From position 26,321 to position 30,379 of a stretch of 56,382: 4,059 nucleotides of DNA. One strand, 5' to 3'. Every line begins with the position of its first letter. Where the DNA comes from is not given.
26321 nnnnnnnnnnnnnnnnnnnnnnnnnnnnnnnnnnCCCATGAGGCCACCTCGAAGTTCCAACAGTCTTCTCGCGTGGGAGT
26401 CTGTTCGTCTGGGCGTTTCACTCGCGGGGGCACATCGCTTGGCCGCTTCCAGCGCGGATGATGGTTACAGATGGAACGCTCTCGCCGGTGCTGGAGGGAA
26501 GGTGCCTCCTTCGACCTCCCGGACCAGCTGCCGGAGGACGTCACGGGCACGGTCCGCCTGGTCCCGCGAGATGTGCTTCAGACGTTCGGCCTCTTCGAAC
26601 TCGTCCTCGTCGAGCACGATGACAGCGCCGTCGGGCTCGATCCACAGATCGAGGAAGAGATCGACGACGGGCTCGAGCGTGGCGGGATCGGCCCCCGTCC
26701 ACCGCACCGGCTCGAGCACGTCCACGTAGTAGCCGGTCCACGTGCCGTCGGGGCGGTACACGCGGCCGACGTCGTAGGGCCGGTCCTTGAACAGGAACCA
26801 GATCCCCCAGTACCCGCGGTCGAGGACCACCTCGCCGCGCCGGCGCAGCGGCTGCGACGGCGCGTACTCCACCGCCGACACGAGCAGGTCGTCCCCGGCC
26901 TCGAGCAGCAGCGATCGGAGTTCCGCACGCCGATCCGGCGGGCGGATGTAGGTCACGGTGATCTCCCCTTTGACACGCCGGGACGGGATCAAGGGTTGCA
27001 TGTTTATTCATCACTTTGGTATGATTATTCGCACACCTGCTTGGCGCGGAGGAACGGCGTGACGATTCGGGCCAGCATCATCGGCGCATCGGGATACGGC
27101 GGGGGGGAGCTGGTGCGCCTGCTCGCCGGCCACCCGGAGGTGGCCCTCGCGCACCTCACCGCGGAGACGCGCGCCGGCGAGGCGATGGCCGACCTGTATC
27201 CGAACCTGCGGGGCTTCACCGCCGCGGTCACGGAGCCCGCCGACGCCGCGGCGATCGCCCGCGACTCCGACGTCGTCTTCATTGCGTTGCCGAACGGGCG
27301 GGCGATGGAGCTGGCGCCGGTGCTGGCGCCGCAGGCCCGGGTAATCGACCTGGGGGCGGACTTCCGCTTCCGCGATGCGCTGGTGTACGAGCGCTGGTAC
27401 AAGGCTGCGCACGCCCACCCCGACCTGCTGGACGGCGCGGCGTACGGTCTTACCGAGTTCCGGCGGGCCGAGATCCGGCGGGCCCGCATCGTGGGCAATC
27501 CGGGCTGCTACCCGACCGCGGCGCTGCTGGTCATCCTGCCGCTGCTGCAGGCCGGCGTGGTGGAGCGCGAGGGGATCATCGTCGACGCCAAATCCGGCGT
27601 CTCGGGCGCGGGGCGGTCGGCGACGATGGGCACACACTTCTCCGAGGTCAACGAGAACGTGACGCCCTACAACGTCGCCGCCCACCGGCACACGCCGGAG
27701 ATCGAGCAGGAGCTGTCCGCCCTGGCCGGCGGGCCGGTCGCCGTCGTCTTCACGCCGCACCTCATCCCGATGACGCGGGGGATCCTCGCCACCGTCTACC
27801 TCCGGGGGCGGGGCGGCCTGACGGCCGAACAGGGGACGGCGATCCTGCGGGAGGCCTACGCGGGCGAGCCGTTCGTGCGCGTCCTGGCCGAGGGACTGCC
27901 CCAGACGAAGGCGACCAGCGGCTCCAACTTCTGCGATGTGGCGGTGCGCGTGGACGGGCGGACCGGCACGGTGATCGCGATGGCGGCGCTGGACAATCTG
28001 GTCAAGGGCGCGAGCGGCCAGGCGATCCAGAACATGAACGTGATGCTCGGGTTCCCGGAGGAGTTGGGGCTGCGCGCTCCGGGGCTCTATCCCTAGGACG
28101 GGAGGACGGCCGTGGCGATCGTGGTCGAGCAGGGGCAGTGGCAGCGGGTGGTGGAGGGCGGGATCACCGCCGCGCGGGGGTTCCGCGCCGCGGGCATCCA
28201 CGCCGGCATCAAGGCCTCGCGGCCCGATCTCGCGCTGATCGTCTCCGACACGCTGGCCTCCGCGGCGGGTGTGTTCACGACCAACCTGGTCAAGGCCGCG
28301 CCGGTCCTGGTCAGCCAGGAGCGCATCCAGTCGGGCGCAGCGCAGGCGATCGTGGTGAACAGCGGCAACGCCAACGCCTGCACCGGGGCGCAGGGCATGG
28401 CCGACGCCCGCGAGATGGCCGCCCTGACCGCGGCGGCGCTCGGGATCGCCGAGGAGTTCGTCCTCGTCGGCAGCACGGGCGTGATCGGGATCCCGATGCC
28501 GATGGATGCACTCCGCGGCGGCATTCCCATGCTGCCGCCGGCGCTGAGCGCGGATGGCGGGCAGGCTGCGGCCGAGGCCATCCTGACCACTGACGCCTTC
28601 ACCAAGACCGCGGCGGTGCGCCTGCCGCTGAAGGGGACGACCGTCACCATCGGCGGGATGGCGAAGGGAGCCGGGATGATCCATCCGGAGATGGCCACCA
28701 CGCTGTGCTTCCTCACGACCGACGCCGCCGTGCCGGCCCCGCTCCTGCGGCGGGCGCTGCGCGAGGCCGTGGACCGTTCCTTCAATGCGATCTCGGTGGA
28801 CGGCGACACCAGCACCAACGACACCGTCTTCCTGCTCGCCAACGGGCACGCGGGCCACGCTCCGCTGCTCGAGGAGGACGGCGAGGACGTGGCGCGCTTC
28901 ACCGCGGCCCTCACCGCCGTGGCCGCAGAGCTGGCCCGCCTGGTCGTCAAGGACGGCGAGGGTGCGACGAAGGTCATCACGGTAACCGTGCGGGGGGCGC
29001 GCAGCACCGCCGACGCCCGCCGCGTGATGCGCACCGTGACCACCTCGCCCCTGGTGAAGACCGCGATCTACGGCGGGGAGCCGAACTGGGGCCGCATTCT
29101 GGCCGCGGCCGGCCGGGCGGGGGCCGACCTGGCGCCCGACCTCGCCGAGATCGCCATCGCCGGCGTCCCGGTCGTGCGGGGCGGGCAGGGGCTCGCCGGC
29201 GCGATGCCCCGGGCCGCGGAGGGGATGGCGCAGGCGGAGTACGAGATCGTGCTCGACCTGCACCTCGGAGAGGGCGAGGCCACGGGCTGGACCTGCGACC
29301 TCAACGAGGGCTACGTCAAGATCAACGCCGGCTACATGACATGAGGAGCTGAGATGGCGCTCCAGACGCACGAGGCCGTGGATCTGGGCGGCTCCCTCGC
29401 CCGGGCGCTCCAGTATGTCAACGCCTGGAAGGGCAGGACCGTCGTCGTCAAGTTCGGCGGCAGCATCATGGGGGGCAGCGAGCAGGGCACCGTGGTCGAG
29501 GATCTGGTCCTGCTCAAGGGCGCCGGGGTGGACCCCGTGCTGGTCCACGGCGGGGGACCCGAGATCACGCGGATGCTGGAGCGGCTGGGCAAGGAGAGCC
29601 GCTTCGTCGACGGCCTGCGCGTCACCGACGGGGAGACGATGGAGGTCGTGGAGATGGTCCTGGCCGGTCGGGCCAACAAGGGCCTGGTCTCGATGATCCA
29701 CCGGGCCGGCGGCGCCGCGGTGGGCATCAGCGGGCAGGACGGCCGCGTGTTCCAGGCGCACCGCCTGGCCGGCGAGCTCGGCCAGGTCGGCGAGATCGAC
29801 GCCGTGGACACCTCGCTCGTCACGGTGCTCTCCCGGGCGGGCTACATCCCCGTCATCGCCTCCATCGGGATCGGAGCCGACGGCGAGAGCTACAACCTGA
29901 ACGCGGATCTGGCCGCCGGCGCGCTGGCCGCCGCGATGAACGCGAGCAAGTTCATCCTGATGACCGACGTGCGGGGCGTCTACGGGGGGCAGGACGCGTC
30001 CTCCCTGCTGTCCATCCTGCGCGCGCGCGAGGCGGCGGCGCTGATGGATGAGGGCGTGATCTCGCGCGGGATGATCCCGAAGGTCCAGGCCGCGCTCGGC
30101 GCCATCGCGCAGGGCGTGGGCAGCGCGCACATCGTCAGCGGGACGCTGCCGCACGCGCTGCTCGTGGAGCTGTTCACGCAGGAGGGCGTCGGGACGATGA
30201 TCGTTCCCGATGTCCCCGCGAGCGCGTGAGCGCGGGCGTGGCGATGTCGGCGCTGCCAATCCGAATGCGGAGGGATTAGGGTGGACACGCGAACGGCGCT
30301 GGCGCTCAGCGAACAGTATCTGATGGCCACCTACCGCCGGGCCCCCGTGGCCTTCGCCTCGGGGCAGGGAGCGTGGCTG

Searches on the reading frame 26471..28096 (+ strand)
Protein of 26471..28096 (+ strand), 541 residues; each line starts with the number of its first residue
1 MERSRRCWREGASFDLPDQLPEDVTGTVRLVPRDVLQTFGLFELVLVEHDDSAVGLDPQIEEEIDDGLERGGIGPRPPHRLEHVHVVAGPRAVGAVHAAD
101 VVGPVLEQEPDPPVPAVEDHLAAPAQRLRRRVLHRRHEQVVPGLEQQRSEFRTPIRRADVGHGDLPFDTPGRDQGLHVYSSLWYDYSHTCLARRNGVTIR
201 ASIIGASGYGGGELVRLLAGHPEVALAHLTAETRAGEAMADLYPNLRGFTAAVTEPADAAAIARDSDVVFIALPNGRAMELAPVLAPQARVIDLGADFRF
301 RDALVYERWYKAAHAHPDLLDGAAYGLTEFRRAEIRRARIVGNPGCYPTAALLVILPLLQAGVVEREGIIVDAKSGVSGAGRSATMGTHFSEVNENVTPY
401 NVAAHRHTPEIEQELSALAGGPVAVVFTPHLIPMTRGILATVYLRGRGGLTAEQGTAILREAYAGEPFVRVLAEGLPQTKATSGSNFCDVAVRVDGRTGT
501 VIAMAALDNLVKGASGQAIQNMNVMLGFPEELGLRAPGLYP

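Call 8: search_protein_families(library=ncbifam, proteins=[window:26471-28096:+])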
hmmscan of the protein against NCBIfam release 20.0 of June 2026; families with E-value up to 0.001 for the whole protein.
window:26471-28096:+ (541 aa): 5 families
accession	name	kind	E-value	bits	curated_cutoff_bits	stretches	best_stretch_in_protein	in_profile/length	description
TIGR01850.1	argC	equivalog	3.1e-132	441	233.6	1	199-541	1-345/345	N-acetyl-gamma-glutamyl-phosphate reductase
TIGR01851.1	argC_other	equivalog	1.9e-29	102.9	229.85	1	258-527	42-309/310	N-acetyl-gamma-glutamyl-phosphate reductase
NF006416.0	PRK08664.1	subfamily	3.1e-14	52.9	232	1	198-525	3-343/350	aspartate-semialdehyde dehydrogenase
TIGR00978.1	asd_EA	equivalog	2.9e-13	49.6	301.2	1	199-525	1-340/342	aspartate-semialdehyde dehydrogenase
NF011456.0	PRK14874.1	equivalog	4.5e-07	29.2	223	0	337-395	122-177/346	aspartate-semialdehyde dehydrogenase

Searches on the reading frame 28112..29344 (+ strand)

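Call 8: search_protein_families(library=ncbifam, proteins=[window:28112-29344:+])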
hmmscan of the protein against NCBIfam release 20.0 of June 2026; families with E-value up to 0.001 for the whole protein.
window:28112-29344:+ (410 aa): 2 families
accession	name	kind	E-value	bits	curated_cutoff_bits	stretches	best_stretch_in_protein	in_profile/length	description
NF003802.0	PRK05388.1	equivalog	2.5e-149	497.2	351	1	16-410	5-400/400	bifunctional glutamate N-acetyltransferase/amino-acid acetyltransferase ArgJ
TIGR00120.1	ArgJ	equivalog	2.9e-140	467.7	298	1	14-410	1-405/405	bifunctional ornithine acetyltransferase/N-acetylglutamate synthase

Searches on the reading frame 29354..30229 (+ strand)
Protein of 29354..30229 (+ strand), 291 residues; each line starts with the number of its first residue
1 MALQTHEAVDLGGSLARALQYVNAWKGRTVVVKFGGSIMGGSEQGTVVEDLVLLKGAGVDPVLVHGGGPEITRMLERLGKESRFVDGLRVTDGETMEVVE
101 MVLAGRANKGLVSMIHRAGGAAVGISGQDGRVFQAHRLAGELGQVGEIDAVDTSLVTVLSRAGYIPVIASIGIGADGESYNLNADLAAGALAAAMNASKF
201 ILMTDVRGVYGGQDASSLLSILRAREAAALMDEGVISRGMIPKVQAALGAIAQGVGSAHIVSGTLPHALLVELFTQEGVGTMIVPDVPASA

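Call 8: search_protein_families(library=ncbifam, proteins=[window:29354-30229:+])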
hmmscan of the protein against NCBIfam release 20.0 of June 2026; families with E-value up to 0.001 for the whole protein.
window:29354-30229:+ (291 aa): 20 families
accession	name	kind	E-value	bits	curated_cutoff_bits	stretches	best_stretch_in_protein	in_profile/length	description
TIGR00761.1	argB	equivalog_domain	9.5e-73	244.5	151.3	1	29-260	1-231/231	acetylglutamate kinase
NF003387.0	PRK04531.1-2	equivalog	2.4e-43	148.2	426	1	20-283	29-286/441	acetylglutamate kinase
NF003641.0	PRK05279.1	equivalog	1.7e-37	129.3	344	2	145-285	150-291/441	amino-acid N-acetyltransferase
NF010659.0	PRK14058.1-1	equivalog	3.6e-37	127.9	223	1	30-270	2-256/267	[LysW]-aminoadipate kinase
TIGR01890.1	N-Ac-Glu-synth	equivalog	1.1e-32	113.6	202.85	1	17-284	7-278/429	amino-acid N-acetyltransferase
NF003386.0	PRK04531.1-1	equivalog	7e-31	107.6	417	1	28-283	42-291/442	acetylglutamate kinase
NF010661.0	PRK14058.1-3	equivalog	3.6e-28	98.4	251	1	29-267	2-257/283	acetylglutamate/acetylaminoadipate kinase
NF010662.0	PRK14058.1-4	equivalog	3.5e-27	95.2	194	1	30-273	2-254/264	[LysW]-aminoadipate/[LysW]-glutamate kinase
TIGR00746.1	arcC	equivalog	7.3e-09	35.1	358.25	1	151-284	178-308/309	carbamate kinase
NF009008.0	PRK12354.1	subfamily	1.1e-07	31.3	361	1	152-262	173-282/308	carbamate kinase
NF009007.0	PRK12352.1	subfamily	3.7e-07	29.4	266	1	151-270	183-302/316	carbamate kinase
TIGR00656.1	asp_kin_monofn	equivalog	9e-07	28.2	402.25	1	29-212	3-188/407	aspartate kinase, monofunctional class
NF010660.0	PRK14058.1-2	equivalog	1.1e-06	28.6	241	1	31-214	3-199/249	[LysW]-aminoadipate/[LysW]-glutamate kinase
NF040647.1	IPPK_Arch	equivalog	6.4e-06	25.6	120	1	147-283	115-259/259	isopentenyl phosphate kinase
NF005155.0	PRK06635.1-4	equivalog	4.3e-05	22.7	346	1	30-211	4-180/407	aspartate kinase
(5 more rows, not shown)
